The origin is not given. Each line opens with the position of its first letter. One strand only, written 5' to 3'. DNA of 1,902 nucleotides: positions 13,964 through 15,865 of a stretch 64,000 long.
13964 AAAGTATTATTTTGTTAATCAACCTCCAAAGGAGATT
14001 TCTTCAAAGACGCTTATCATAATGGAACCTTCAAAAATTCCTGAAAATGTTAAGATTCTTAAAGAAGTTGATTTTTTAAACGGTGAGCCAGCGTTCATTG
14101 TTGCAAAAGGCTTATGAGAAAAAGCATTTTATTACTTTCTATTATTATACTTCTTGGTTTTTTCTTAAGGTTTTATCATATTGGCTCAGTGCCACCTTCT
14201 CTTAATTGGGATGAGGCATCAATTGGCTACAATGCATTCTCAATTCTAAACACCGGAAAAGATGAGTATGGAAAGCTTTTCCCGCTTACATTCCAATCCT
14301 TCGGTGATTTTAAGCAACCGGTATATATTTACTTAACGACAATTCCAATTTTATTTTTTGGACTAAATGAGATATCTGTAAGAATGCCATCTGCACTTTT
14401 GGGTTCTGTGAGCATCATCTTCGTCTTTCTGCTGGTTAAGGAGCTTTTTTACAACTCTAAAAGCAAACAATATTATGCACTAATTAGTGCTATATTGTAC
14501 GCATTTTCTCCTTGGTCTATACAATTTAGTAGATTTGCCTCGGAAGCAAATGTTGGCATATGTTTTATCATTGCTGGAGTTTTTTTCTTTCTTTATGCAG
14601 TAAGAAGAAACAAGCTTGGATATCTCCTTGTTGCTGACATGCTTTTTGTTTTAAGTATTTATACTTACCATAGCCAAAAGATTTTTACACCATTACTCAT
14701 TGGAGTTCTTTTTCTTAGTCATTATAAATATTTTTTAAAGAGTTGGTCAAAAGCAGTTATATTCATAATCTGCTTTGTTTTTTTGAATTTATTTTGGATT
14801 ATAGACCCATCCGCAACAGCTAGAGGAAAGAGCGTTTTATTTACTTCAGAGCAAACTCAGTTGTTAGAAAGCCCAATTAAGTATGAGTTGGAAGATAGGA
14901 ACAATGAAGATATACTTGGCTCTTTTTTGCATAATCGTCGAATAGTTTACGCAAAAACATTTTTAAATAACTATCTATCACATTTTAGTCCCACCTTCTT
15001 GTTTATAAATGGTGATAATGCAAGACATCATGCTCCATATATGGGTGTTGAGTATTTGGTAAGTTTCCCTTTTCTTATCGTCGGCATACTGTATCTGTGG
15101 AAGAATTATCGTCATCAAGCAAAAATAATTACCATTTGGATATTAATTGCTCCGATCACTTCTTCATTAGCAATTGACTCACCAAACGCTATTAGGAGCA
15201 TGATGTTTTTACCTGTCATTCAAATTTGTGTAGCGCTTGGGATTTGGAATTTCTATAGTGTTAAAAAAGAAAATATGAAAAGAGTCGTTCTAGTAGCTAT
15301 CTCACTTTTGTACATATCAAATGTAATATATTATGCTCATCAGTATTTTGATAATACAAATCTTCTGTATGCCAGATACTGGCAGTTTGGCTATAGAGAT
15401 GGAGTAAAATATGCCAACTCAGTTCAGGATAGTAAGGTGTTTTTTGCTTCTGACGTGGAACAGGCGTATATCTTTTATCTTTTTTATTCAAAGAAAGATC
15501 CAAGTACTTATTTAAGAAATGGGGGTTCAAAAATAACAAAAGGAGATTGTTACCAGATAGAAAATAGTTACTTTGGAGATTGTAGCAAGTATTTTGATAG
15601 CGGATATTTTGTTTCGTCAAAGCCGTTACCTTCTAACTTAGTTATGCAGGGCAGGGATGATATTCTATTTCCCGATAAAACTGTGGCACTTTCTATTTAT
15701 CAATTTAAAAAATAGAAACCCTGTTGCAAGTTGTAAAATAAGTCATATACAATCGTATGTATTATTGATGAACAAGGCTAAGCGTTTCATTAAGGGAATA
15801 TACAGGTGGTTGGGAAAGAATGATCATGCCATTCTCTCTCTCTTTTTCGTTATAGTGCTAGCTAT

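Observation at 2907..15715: Four diverged ArnT/PMT-like GT-C paralogs, three in a head-to-tail tandem array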

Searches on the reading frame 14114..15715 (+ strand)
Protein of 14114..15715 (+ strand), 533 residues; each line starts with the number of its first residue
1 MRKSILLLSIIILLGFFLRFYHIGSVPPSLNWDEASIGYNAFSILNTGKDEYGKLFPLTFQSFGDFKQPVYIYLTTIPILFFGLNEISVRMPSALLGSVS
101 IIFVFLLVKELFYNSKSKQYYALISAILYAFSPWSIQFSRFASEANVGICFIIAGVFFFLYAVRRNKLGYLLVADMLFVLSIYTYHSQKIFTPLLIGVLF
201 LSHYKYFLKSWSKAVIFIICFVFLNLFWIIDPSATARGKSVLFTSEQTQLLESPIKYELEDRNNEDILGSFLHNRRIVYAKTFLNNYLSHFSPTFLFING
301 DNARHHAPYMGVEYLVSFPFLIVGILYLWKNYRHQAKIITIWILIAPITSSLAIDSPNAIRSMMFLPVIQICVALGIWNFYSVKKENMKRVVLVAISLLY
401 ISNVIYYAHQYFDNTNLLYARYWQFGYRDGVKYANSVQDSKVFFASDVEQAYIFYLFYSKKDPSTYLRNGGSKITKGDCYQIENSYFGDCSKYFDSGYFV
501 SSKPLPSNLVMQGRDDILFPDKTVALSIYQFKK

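Call 4: search_protein_families(library=pfam, proteins=[window:14114-15715:+], max_evalue=0.01)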
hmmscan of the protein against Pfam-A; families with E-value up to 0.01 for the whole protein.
window:14114-15715:+ (533 aa): 1 family
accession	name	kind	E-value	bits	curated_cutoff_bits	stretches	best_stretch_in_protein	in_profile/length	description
PF13231.12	PMT_2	-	7.1e-14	52.8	26.1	1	69-228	4-160/160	Dolichyl-phosphate-mannose-protein mannosyltransferase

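Call 5: search_protein_families(library=ncbifam, proteins=[window:14114-15715:+], max_evalue=0.01)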
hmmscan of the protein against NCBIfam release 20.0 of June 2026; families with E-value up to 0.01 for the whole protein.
window:14114-15715:+ (533 aa): 1 family
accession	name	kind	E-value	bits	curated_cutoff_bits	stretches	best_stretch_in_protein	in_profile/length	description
TIGR03663.1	TIGR03663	subfamily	5.4e-11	42.2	126.25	1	8-201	4-179/435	flippase activity-associated protein Agl23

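Call 13: find_homologous_proteins(query=window:14114-15715:+, max_evalue=0.00001)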
Query window:14114-15715:+ (533 aa): 1177 proteins with E <= 0.00001 among 8000 candidates; the best 120 are listed.
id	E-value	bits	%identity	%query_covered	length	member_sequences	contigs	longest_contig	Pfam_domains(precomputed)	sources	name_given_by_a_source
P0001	0.0e+0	1165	98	100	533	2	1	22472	PF13231.13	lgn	-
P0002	3.7e-228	777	61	100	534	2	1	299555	PF13231.13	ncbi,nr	ncbi:MAG: glycosyltransferase family 39 protein [Candidatus Levybacteria bacterium]|nr:glycosyltrans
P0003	2.1e-179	616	52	99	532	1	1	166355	PF02366.25,PF13231.13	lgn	-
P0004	2.2e-175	603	53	100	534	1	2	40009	PF13231.13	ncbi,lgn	-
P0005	4.7e-173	595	53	100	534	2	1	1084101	PF13231.13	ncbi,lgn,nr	ncbi:MAG: hypothetical protein KatS3mg089_0390 [Patescibacteria group bacterium]|nr:MAG: hypothetica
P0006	5.4e-171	588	52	100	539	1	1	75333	PF13231.13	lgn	-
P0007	1.6e-170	587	52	100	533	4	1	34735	-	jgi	-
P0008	1.6e-163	564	49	99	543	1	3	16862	PF13231.13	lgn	-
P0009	2.9e-163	563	50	100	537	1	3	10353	PF20176.4,PF13231.13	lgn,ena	-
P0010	1.1e-160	554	48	100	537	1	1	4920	PF13231.13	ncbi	ncbi:hypothetical protein BH09PAT1_BH09PAT1_6720 [soil metagenome]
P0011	3.3e-160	553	48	100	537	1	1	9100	PF13231.13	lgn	-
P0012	4.5e-160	552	49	97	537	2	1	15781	PF13231.13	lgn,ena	-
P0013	8.2e-157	542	48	100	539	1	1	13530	PF13231.13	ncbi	ncbi:hypothetical protein BH11PAT1_BH11PAT1_1300 [soil metagenome]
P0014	1.4e-156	541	48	96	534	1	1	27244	PF13231.13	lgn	-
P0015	1.5e-155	537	48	100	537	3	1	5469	PF13231.13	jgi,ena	-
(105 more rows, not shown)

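Call 14: find_encoding_contigs(protein=P0002, flank=10000, max_places=2)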
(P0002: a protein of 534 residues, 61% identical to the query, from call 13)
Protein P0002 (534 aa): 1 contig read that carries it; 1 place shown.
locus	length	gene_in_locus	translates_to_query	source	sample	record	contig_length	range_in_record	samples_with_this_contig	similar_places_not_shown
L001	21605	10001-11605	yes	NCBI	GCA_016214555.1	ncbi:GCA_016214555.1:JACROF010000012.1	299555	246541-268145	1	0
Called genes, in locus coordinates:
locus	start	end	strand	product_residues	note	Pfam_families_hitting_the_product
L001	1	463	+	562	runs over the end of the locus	-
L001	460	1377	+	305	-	PF00535:Glycos_transf_2, PF13641:Glyco_tranf_2_3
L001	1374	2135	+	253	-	PF00535:Glycos_transf_2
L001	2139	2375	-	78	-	PF18893:DUF5652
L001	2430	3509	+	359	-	PF13439:Glyco_transf_4 (weak), PF00534:Glycos_transf_1, PF13692:Glyco_trans_1_4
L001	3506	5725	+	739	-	PF09586:YfhO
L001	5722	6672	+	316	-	PF00535:Glycos_transf_2, PF10111:Glyco_tranf_2_2 (weak), PF13641:Glyco_tranf_2_3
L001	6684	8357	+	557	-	PF13231:PMT_2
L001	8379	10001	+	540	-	PF02366:PMT, PF13231:PMT_2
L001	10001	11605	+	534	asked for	PF13231:PMT_2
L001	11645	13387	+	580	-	-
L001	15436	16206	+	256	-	PF00535:Glycos_transf_2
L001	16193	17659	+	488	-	PF13231:PMT_2 (weak)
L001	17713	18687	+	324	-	PF01073:3Beta_HSD, PF01370:Epimerase, PF02719:Polysacc_synt_2, PF04321:RmlD_sub_bind, PF05368:NmrA (faint), PF07993:NAD_binding_4 (faint), PF13460:NAD_binding_10 (weak), PF16363:GDP_Man_Dehyd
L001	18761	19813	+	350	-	PF13439:Glyco_transf_4 (weak), PF00534:Glycos_transf_1, PF13692:Glyco_trans_1_4, PF20706:GT4-conflict (weak)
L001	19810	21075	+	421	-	PF01943:Polysacc_synt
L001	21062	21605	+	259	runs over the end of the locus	PF00535:Glycos_transf_2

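Call 15: find_encoding_contigs(protein=P0005, flank=10000, max_places=2)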
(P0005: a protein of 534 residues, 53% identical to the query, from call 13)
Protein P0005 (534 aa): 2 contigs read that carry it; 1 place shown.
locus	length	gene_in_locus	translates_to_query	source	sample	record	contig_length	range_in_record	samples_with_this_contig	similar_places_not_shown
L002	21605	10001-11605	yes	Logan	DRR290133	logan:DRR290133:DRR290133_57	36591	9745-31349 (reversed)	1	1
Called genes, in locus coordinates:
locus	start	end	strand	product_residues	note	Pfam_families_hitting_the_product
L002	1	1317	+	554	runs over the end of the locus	PF13231:PMT_2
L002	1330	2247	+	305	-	PF00535:Glycos_transf_2, PF13641:Glyco_tranf_2_3, PF02709:Glyco_transf_7C (faint)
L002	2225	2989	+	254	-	PF00535:Glycos_transf_2, PF10111:Glyco_tranf_2_2 (faint)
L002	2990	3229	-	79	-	PF18893:DUF5652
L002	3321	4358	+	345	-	PF00534:Glycos_transf_1, PF13692:Glyco_trans_1_4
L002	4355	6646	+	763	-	PF09586:YfhO (faint)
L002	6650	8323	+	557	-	PF13231:PMT_2 (weak)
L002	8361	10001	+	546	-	PF02366:PMT, PF13231:PMT_2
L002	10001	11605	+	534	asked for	PF13231:PMT_2 (weak)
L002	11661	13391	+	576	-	-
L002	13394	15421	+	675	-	-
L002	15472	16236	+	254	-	PF00535:Glycos_transf_2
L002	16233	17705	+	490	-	-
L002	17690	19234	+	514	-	-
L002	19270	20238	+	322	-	PF01073:3Beta_HSD, PF01370:Epimerase, PF02719:Polysacc_synt_2, PF04321:RmlD_sub_bind, PF13460:NAD_binding_10, PF16363:GDP_Man_Dehyd, PF07993:NAD_binding_4 (weak)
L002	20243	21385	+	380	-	-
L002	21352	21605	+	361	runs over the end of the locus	PF13439:Glyco_transf_4, PF13579:Glyco_trans_4_4, PF00534:Glycos_transf_1, PF13692:Glyco_trans_1_4, PF13524:Glyco_trans_1_2 (weak), PF20706:GT4-conflict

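Call 19: search_solved_structures(query=A2, max_evalue=1, show_alignments=2)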
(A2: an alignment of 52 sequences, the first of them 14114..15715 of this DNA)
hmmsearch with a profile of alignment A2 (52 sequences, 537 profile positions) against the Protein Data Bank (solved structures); distinct sequences matched with E-value up to 1: 1.
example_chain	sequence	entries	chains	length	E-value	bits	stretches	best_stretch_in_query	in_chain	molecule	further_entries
5ezm_A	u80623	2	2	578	0.25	13.1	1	69-231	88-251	4-amino-4-deoxy-L-arabinose transferase or related glycosyltransferases of PMT family | 4-amino-4-deoxy-L-arabinose (L-Ara4N) transferase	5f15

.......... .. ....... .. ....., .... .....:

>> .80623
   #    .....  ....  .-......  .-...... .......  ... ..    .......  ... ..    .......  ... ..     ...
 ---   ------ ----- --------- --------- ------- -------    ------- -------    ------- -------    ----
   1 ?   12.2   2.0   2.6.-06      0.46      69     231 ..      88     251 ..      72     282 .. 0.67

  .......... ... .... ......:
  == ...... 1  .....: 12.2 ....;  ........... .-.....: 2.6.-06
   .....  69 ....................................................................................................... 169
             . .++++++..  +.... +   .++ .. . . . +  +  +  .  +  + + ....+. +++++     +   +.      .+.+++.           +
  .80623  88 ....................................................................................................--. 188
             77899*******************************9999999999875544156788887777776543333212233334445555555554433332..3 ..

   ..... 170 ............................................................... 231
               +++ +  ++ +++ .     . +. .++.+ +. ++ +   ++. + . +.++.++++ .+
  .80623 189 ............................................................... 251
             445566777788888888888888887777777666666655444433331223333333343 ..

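Call 29: predict_structure(alignment_id=A2)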
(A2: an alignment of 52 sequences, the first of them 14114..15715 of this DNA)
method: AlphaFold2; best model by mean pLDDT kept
length: 533 residues; sequences in the alignment: 52
mean_pLDDT: 92.1   pTM: 0.91
mean pLDDT of the five models: 92.1, 91.0, 90.9, 90.2, 88.7
residues with pLDDT >= 90: 400; 70-90: 115; 50-70: 18; < 50: 0
segments of 3 or more residues with pLDDT < 50: none
pLDDT, mean of each block of 10 residues (from residue 1): 90 96 91 95 98 92 86 98 97 98 99 97 97 91 95 99 98 98 93 97 96 97 87 68 75 88 92 90 94 82 70 81 97 97 94 88 92 96 89 92 89 86 92 94 94 97 96 91 95 94 93 96 95 93
secondary structure, 60 per line:
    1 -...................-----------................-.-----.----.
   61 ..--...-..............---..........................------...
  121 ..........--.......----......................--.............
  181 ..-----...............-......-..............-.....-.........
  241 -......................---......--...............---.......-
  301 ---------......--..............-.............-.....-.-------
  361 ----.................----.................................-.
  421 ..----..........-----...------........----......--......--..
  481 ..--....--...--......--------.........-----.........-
elements in order: H2-20 H32-47 E60-62 E65-67 H69-82 H86-111 H118-130 H133-139 H144-165 H168-182 H188-202 H204-209 H211-224 H226-230 H232-240 H243-263 H267-272 H275-289 H293-299 H310-315 H318-331 H333-345 H347-351 H365-381 H386-418 H427-436 E442-444 H451-458 H463-468 H471-476 E479-482 E485-488 E496-501 E510-518 E524-532

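Call 31: fold_search(model_id=the predicted structure, library=pdb)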
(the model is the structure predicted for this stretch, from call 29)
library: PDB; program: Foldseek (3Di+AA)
matches with E <= 10: 427; with E <= 0.001: 31
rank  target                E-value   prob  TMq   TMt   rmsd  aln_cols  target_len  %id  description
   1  8b6l_I                1.4e-09  1.00  0.49  0.40  13.3       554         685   16  Subtomogram average of the human Sec61-TRAP-OSTA-translocon (released 2022-12-07)
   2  7e9s_A                2.0e-09  1.00  0.54  0.35  11.7       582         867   13  Archaeal oligosaccharyltransferase AglB from Archaeoglobus fulgidus in complex with an inhibitory peptide and a dolich (released 2021-09-08)
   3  6s7t_A                3.1e-09  1.00  0.53  0.41  12.6       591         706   12  Cryo-EM structure of human oligosaccharyltransferase complex OST-B (released 2019-12-18)
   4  8pn9_A                4.0e-09  1.00  0.53  0.45  12.8       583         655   14  Structure of human oligosaccharyltransferase OST-A complex bound to NGI-1 (released 2024-05-08)
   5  5ezm                  5.0e-09  1.00  0.55  0.55  11.9       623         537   12  Crystal Structure of ArnT from Cupriavidus metallidurans in the apo state (released 2016-02-17)
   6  9n9j_I                5.2e-09  1.00  0.50  0.40  13.4       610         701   14  Structure of a GRP94 folding intermediate engaged with a CCDC134- and FKBP11-bound secretory translocon (released 2025-11-19)
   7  3wak                  5.7e-09  1.00  0.49  0.32  13.9       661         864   14  Crystal structure of the Archaeoglobus fulgidus oligosaccharyltransferase (O29867_ARCFU) in the apo form (released 2013-10-30)
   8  6s7o_A                1.1e-08  1.00  0.51  0.43  13.4       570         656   14  Cryo-EM structure of human oligosaccharyltransferase complex OST-A (released 2019-12-18)
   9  3waj                  1.4e-08  1.00  0.50  0.35  12.5       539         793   14  Crystal structure of the Archaeoglobus fulgidus oligosaccharyltransferase (O29867_ARCFU) complex with Zn and sulfate (released 2013-10-30)
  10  5gmy_A                2.1e-08  1.00  0.53  0.35  13.2       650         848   14  Crystal structure of the Archaeoglobus fulgidus oligosaccharyltransferase (O29867_ARCFU) tethered with an acceptor pep (released 2017-02-01)
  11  8age_A                2.9e-08  1.00  0.51  0.43  11.2       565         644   13  Structure of yeast oligosaccharylransferase complex with acceptor peptide bound (released 2022-12-07)
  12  8agc_A                3.6e-08  1.00  0.50  0.40  15.3       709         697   12  Structure of yeast oligosaccharylransferase complex with lipid-linked oligosaccharide and non-acceptor peptide bound (released 2022-12-07)
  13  5f15                  1.1e-07  1.00  0.56  0.56  11.5       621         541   12  Crystal Structure of ArnT from Cupriavidus metallidurans bound to Undecaprenyl phosphate (released 2016-02-17)
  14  7oci_F                1.2e-07  1.00  0.48  0.42  13.4       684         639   12  Cryo-EM structure of yeast Ost6p containing oligosaccharyltransferase complex (released 2022-02-16)
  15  8agb_A                2.2e-07  1.00  0.50  0.43  12.3       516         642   12  Structure of yeast oligosaccharylransferase complex with lipid-linked oligosaccharide bound (released 2022-12-07)
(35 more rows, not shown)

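Call 35: find_related_loci(query=A2, collection=genome_contigs, flank=8000)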
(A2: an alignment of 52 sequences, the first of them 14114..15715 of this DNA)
Query A2 (533 aa) in genome_contigs; peptide patterns used: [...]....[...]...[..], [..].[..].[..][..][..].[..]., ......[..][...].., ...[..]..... (x = any residue, [..] = any of these).
599 stretches matched a pattern (row limit reached: there are more); 570 encode a relative of the query (tblastn E <= 1e-3); the best 80 are kept; 80 distinct loci.
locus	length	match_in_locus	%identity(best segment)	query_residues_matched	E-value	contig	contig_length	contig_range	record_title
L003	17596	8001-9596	50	2-533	2e-165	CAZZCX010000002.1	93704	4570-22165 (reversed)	MAG TPA_asm: uncultured Gammaproteobacteria bacterium isolate SRP173033_co1_414 genome assembly, contig: NODE_312_length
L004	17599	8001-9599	46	1-530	2e-153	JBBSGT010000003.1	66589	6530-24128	MAG: Candidatus Levyibacteriota bacterium isolate LS2_sbin.47 LS2_sbin.47_K_531395_L_66589_cov_17.9999, whole genome sho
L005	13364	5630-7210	44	15-530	9e-145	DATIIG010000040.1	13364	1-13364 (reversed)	MAG TPA_asm: Candidatus Saccharimonadales bacterium isolate SMAG_U15658 k141_693914, whole genome shotgun sequence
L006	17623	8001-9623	44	3-530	6e-146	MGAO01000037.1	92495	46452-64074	MAG: Candidatus Roizmanbacteria bacterium RIFCSPLOWO2_01_FULL_40_14 rifcsplowo2_01_scaffold_425, whole genome shotgun se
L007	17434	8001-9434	46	19-497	2e-142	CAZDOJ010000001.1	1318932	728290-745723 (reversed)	MAG TPA_asm: uncultured Gammaproteobacteria bacterium isolate SRP292972_co3_93 genome assembly, contig: NODE_1_length_13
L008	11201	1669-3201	46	5-515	3e-141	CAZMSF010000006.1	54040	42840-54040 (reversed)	MAG TPA_asm: uncultured Gammaproteobacteria bacterium isolate SRP135725_co1_372 genome assembly, contig: NODE_469_length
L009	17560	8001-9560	45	5-507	2e-133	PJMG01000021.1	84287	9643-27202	MAG: Candidatus Levyibacteriota bacterium isolate Amazon_FNV_2010_10_8_1 contig_75_12646742_length_84287_multi_4_in_0_ou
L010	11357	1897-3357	47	15-497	4e-131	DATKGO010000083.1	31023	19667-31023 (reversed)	MAG TPA_asm: Patescibacteria group bacterium isolate SMAG_U14553 k141_92618, whole genome shotgun sequence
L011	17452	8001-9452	45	15-497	7e-126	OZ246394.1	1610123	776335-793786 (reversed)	MAG: uncultured Gammaproteobacteria bacterium isolate SRP292972_co1_11 genome assembly, chromosome: 1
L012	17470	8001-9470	41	1-486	2e-113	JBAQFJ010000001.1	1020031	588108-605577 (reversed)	MAG: Microgenomates group bacterium isolate MFD12003_ilm_asm_bin4 k127_26405, whole genome shotgun sequence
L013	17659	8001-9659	37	1-530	5e-112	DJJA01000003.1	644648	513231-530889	MAG TPA_asm: Candidatus Gottesmanbacteria bacterium UBA6580 UBA6580_contig_80, whole genome shotgun sequence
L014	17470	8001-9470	40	11-486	5e-112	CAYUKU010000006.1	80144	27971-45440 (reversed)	MAG TPA_asm: uncultured Gammaproteobacteria bacterium isolate binchicken_co58_53 genome assembly, contig: NODE_235_lengt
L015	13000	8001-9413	41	5-472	6e-109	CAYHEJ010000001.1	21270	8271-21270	MAG TPA_asm: uncultured Gammaproteobacteria bacterium isolate ERP119705_co10_156 genome assembly, contig: NODE_2077_leng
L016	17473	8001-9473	40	1-472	6e-108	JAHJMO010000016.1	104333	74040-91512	MAG: Patescibacteria group bacterium isolate Old_saline.mb.45 Old_saline.mb.45_k141_431564, whole genome shotgun sequenc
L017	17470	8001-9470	39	1-486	5e-109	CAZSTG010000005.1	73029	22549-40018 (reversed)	MAG TPA_asm: uncultured Gammaproteobacteria bacterium isolate SRP294416_co1_745 genome assembly, contig: NODE_429_length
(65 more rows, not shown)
